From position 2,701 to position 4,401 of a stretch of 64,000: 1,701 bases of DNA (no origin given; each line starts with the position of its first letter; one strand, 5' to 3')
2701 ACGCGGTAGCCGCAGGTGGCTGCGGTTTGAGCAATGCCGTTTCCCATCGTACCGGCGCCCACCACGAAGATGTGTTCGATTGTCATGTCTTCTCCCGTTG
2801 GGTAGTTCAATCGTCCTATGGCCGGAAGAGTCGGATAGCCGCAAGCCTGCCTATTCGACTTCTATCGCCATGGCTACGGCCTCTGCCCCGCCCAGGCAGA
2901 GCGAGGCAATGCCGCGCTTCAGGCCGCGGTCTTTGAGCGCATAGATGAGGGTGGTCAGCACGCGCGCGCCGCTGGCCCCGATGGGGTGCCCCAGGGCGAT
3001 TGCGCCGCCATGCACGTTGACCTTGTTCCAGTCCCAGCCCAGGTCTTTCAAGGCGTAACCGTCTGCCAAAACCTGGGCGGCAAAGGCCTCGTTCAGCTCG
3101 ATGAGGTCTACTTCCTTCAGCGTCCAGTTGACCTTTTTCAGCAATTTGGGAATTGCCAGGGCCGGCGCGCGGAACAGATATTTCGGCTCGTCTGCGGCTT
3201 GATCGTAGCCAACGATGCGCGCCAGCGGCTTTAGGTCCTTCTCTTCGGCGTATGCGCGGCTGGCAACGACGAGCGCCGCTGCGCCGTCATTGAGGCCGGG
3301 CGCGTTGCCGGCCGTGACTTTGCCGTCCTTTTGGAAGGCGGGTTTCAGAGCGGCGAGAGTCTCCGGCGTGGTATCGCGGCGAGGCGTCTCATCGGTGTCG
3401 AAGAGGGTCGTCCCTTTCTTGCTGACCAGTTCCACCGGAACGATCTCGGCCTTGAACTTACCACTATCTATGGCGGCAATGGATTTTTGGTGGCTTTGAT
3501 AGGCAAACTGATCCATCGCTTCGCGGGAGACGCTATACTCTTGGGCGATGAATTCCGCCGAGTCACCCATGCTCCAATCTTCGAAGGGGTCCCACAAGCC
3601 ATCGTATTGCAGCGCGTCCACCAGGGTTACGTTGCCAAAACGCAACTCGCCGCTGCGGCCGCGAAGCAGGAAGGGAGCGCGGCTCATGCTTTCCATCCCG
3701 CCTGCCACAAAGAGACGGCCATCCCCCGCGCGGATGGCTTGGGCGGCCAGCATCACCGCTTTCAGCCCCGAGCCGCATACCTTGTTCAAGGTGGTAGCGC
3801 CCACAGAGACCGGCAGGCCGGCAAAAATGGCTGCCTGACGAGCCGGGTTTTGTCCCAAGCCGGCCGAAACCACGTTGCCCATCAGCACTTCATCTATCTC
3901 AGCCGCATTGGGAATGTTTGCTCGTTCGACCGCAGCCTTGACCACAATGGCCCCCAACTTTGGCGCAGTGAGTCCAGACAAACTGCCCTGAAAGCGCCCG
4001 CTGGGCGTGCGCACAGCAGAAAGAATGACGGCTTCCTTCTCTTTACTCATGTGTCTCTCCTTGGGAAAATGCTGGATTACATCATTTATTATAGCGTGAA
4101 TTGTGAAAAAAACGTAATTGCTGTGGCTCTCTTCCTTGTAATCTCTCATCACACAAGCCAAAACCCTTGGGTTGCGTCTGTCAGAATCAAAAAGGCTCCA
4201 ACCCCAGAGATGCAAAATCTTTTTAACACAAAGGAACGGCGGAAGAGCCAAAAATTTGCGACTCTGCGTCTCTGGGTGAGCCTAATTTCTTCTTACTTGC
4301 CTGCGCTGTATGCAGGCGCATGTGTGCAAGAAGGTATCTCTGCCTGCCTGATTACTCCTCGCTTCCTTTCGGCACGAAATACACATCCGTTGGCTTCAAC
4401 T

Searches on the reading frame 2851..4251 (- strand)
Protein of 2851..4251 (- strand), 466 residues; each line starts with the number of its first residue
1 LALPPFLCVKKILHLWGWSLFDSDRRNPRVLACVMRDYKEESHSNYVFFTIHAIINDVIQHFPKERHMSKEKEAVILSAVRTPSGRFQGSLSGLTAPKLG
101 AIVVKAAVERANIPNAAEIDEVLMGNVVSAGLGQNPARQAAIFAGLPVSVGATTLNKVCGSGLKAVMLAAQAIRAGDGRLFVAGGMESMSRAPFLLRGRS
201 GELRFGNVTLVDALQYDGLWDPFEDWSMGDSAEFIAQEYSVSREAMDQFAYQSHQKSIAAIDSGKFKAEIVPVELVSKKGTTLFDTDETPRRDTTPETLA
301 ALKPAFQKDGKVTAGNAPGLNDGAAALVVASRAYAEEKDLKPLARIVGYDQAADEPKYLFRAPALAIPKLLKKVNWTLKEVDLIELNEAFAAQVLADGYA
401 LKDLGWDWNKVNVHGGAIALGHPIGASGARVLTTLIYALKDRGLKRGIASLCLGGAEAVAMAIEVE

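Call 69: search_protein_families(library=pfam, proteins=[window:2851-4251:-], max_evalue=0.00001)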
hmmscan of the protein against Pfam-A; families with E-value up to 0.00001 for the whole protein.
window:2851-4251:- (466 aa): 2 families
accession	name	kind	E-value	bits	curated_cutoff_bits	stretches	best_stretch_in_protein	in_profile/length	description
PF00108.29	Thiolase_N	-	3.5e-90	302.3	26.4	1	75-332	2-259/260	Thiolase, N-terminal domain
PF02803.24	Thiolase_C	-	3.3e-44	149.9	27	1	340-464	1-122/123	Thiolase, C-terminal domain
